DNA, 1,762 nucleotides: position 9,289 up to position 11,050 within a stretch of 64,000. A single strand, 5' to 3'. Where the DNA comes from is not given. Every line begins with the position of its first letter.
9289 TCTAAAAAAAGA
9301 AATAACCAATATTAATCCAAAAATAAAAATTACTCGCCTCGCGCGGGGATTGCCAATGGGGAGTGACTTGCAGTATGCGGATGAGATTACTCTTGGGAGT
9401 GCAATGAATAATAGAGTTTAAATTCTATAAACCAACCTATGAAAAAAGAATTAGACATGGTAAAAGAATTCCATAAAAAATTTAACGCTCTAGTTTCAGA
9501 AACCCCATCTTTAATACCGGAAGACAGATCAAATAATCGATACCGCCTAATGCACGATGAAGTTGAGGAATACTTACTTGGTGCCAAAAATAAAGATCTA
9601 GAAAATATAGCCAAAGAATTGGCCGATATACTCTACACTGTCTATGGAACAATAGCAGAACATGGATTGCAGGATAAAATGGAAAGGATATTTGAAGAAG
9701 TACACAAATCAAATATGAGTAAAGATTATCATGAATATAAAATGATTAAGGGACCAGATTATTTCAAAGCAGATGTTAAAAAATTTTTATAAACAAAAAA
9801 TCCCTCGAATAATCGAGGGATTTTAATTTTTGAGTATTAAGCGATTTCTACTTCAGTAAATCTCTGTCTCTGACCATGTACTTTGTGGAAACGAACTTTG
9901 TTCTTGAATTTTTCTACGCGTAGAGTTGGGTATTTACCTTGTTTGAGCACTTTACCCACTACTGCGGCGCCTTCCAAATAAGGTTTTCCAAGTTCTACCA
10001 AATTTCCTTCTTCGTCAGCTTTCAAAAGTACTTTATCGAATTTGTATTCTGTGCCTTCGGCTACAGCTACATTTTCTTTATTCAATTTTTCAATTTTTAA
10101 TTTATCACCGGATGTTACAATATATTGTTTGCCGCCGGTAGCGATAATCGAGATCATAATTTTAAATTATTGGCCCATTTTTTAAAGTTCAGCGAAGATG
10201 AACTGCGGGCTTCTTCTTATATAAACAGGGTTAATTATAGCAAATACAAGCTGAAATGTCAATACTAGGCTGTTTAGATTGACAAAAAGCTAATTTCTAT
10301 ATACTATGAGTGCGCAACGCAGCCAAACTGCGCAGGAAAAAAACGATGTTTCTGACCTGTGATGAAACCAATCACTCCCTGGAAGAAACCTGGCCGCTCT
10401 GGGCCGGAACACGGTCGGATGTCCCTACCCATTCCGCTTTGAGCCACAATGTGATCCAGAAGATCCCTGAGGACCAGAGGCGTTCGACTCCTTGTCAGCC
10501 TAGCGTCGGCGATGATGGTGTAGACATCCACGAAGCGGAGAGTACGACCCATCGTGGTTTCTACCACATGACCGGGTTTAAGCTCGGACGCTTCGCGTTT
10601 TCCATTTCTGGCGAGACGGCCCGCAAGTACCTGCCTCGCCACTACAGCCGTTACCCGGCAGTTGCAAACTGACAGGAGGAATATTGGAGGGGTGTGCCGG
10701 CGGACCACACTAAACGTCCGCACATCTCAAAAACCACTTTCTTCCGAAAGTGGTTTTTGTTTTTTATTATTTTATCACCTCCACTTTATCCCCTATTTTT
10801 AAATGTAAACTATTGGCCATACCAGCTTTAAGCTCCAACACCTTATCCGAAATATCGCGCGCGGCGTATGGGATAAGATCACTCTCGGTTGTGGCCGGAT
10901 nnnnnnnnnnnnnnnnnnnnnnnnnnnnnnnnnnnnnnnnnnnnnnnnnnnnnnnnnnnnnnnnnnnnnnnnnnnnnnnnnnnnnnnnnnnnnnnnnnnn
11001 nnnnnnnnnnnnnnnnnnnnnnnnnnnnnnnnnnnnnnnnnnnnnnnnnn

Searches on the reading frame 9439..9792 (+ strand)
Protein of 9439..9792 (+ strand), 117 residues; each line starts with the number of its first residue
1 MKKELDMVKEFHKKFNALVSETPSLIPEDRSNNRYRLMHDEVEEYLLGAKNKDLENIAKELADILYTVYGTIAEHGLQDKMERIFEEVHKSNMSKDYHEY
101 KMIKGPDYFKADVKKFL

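Call 10: search_protein_families(library=pfam, proteins=[window:9439-9792:+], max_evalue=0.1)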
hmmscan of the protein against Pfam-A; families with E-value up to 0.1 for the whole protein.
window:9439-9792:+ (117 aa): 4 families
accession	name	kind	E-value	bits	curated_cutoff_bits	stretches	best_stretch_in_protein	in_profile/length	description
PF01503.22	PRA-PH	-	2.7e-17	63.4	21.3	1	8-92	1-86/86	Phosphoribosyl-ATP pyrophosphohydrolase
PF03819.22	MazG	-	0.00037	21.2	22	1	38-95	10-65/74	MazG nucleotide pyrophosphohydrolase domain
PF03568.22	Peptidase_C50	-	0.085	12.4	27.8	1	6-101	110-199/395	Peptidase family C50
PF05873.17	Mt_ATP-synt_D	-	0.095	13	27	0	3-62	61-118/154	ATP synthase D chain, mitochondrial (ATP5H)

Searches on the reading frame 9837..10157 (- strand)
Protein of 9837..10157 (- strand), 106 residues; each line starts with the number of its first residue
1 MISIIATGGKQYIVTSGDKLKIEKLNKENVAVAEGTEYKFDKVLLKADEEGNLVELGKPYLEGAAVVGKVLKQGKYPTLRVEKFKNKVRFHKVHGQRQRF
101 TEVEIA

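Call 10: search_protein_families(library=pfam, proteins=[window:9837-10157:-], max_evalue=0.1)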
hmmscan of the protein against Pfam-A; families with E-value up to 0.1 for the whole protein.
window:9837-10157:- (106 aa): 1 family
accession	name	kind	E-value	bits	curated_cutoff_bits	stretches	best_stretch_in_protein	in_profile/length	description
PF00829.26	Ribosomal_L21p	-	3.2e-25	88.7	27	1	1-105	1-96/99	Ribosomal prokaryotic L21 protein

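Call 12: find_encoding_contigs(protein=window:9837-10157:-, flank=3000, max_places=10)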
Protein window:9837-10157:- (106 aa): 6 contigs read that carry it; 3 places shown.
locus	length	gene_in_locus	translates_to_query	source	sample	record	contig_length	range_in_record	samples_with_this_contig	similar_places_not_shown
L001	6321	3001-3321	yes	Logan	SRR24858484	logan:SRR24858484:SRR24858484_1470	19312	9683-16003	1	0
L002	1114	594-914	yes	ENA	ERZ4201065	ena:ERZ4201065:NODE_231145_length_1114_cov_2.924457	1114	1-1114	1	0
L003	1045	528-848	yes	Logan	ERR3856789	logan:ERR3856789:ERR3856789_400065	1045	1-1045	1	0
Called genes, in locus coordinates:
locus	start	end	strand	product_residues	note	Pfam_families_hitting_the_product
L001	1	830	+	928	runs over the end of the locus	PF02861:Clp_N, PF00158:Sigma54_activat (faint), PF00004:AAA (weak), PF17871:AAA_lid_9 (weak), PF00004:AAA, PF07724:AAA_2, PF07728:AAA_5, PF10431:ClpB_D2-small, +5 more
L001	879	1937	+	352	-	PF00953:Glycos_transf_4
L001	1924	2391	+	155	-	PF02643:DUF192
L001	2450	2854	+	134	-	-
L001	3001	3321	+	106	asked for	PF00829:Ribosomal_L21p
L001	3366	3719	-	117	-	PF01503:PRA-PH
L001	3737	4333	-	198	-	PF21176:RecR_HhH, PF02132:RecR_ZnF (weak), PF13662:Toprim_4, PF21175:RecR_C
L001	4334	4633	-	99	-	PF02575:YbaB_DNA_bd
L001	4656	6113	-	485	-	PF00772:DnaB, PF13481:AAA_25, PF03796:DnaB_C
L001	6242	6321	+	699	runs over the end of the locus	-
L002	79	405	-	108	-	-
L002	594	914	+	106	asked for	PF00829:Ribosomal_L21p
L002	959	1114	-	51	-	?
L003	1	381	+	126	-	?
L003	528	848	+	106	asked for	PF00829:Ribosomal_L21p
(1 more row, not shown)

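Call 21: list_cluster_members(proteins=[P0001, window:9837-10157:-])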
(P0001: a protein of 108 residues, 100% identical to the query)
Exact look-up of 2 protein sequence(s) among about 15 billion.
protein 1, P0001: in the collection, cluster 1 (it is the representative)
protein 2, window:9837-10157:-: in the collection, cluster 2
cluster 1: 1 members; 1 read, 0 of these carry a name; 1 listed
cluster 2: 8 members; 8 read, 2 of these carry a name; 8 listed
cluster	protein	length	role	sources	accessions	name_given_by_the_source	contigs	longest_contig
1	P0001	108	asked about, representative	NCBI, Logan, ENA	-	-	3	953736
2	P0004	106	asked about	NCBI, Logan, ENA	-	-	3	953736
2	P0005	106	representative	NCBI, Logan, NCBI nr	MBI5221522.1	MAG: 50S ribosomal protein L21 [Candidatus Magasanikbacteria bacterium] | 50S ribosomal protein L21 [Candidatus Magasanikbacteria bacterium]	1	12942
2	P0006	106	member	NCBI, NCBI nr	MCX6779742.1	MAG: 50S ribosomal protein L21 [Candidatus Magasanikbacteria bacterium] | 50S ribosomal protein L21 [Candidatus Magasanikbacteria bacterium]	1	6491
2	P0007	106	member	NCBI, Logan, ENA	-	-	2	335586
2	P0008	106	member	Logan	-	-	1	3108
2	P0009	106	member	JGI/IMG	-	-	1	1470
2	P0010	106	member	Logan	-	-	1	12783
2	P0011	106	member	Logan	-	-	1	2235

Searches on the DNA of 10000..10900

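Call 6: search_rna_families(source=window, start=10000, end=10900, threshold=evalue, max_evalue=10, show_alignments=3)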
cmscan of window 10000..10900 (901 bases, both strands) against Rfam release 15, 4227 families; matches with E-value up to 10: 5.
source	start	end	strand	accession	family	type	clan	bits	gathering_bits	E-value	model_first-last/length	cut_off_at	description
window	10728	10759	-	RF02351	psRNA14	Gene; sRNA;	-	20.8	60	0.95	8-39/84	no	Proteobacteria sRNA psRNA14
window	10728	10766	+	RF04343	Plastid-psbA-2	Cis-reg;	CL00153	18.6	55.8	1.4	1-60/60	no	Plastid-psbA-2 3UTR RNA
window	10348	10389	+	RF00284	SNORD74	Gene; snRNA; snoRNA; CD-box;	CL00069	14.1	41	6.1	1-80/80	no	Small nucleolar RNA SNORD74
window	10397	10461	+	RF01524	TB10Cs1H3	Gene; snRNA; snoRNA; HACA-box;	-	14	50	7.9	1-73/73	no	Trypanosomatid snoRNA TB10cs1H3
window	10502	10662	-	RF02504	Atu_L1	Gene; sRNA;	-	13.2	60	2.4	1-174/174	no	Rhizobiales sRNA Atu_L1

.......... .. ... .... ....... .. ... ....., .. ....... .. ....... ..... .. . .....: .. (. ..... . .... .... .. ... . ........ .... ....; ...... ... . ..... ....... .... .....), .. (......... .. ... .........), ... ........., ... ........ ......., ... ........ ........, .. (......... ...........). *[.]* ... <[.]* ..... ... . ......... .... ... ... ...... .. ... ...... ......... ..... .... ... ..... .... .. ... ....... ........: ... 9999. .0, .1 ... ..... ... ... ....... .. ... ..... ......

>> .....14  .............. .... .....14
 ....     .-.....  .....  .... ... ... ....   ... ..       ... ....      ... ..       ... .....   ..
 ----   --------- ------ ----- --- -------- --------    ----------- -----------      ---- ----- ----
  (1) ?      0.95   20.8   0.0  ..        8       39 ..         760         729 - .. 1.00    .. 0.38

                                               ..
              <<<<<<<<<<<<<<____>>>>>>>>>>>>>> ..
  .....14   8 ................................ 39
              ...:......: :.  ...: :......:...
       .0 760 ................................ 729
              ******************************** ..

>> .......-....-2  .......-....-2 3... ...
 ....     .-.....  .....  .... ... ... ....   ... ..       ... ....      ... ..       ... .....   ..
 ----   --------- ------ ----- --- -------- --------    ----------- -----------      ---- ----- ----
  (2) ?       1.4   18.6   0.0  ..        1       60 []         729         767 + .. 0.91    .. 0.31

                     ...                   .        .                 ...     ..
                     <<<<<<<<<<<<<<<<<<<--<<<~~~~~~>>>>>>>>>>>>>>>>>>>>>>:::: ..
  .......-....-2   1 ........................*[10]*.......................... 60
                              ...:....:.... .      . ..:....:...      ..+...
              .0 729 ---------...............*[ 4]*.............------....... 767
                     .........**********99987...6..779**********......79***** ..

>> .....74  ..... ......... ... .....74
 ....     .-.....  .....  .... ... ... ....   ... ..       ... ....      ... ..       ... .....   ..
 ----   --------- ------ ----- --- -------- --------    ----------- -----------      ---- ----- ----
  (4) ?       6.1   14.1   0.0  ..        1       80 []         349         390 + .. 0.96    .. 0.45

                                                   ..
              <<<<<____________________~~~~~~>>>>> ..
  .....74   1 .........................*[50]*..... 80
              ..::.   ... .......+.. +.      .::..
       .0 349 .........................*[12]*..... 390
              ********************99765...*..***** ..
